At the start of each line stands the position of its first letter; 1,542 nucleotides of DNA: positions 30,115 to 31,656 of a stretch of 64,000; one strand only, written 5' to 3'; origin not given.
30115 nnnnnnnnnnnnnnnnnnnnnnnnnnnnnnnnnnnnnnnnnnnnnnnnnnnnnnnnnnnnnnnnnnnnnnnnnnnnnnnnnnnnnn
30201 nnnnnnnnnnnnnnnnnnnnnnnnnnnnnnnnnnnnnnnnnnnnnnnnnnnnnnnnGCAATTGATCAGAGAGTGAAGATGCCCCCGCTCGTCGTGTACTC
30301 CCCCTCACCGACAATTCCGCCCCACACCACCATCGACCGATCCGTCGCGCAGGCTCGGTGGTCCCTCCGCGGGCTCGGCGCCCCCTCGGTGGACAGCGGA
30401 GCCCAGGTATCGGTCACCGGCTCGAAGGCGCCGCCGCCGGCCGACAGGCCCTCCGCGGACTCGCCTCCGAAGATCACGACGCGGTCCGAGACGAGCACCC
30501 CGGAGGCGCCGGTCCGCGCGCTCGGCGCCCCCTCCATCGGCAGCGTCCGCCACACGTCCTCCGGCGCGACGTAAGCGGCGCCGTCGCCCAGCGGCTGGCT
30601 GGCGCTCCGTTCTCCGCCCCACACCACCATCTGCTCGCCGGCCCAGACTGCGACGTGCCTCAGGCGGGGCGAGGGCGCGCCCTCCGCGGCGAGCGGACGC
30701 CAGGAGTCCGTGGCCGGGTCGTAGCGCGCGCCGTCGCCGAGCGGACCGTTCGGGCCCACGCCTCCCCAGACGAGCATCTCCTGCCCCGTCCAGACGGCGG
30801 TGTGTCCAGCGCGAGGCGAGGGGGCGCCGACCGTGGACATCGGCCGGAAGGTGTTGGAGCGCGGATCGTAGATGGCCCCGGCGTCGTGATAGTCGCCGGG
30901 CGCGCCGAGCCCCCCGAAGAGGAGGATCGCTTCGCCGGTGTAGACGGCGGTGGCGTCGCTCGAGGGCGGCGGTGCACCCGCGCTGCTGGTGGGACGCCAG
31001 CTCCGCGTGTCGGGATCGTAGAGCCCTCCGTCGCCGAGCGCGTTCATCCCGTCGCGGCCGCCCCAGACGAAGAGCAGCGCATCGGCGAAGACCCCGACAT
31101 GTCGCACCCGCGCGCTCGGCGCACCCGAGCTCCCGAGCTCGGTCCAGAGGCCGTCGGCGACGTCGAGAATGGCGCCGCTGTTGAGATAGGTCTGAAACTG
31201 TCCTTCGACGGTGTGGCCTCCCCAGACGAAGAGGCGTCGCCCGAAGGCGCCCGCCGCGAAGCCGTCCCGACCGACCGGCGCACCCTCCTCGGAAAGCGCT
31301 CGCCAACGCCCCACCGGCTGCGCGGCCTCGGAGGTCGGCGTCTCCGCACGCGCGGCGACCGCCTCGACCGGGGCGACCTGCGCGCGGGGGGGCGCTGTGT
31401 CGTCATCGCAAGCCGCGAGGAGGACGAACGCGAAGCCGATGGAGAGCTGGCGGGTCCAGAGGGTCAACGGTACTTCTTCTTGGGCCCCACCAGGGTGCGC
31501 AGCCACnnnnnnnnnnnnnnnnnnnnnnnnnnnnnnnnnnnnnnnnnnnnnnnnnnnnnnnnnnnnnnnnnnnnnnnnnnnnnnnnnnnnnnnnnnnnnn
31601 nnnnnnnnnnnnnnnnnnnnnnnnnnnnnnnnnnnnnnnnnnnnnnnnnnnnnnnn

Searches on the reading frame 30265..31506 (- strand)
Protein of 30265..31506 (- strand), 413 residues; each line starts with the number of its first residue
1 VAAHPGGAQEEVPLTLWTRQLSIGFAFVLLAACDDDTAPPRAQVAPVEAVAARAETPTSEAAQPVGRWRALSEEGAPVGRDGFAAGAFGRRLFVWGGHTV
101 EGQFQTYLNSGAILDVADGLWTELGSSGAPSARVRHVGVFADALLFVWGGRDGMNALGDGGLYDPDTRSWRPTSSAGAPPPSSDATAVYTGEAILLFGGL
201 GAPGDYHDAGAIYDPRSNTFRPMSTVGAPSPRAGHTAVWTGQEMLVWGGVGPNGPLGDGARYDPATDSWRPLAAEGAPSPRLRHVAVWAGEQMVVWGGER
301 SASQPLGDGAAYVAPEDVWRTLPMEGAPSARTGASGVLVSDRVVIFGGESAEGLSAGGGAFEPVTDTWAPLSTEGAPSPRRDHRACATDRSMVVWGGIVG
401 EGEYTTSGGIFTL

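Call 38: search_protein_families(library=pfam, proteins=[window:30265-31506:-], max_evalue=0.00001)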
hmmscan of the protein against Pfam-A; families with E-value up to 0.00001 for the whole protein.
window:30265-31506:- (413 aa): 9 families
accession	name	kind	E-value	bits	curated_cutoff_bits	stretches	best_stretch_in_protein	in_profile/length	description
PF24681.1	Kelch_KLHDC2_KLHL20_DRC7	-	8.1e-83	277.5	50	3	163-348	31-221/221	KLHDC2/KLHL20/DRC7 Kelch-repeats domain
PF24981.1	Beta-prop_ATRN-LZTR1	-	4.1e-27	95.6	50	1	92-351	1-282/289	Attractin/LZTR1 beta-propeller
PF13418.12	Kelch_4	-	4.2e-26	91.1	21.6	0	231-278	1-46/49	Galactose oxidase, central domain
PF01344.31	Kelch_1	-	2.2e-23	81.8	20.1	0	231-273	1-43/46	Kelch motif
PF07646.21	Kelch_2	-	1.3e-21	75.8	21.3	0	134-174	3-45/48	Kelch motif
PF13964.12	Kelch_6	-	4.6e-17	61.8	25.3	0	184-223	4-43/50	Kelch motif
PF13854.13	Kelch_HCF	-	1.8e-12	47.7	113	0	129-250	14-140/345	Host cell factor, Kelch-repeats domain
PF13415.12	Kelch_3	-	2.5e-12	47.1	22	0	193-238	3-46/48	Galactose oxidase, central domain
PF24996.1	NANM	-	1.6e-10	40.8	45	0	266-351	40-127/350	N-acetylneuraminate epimerase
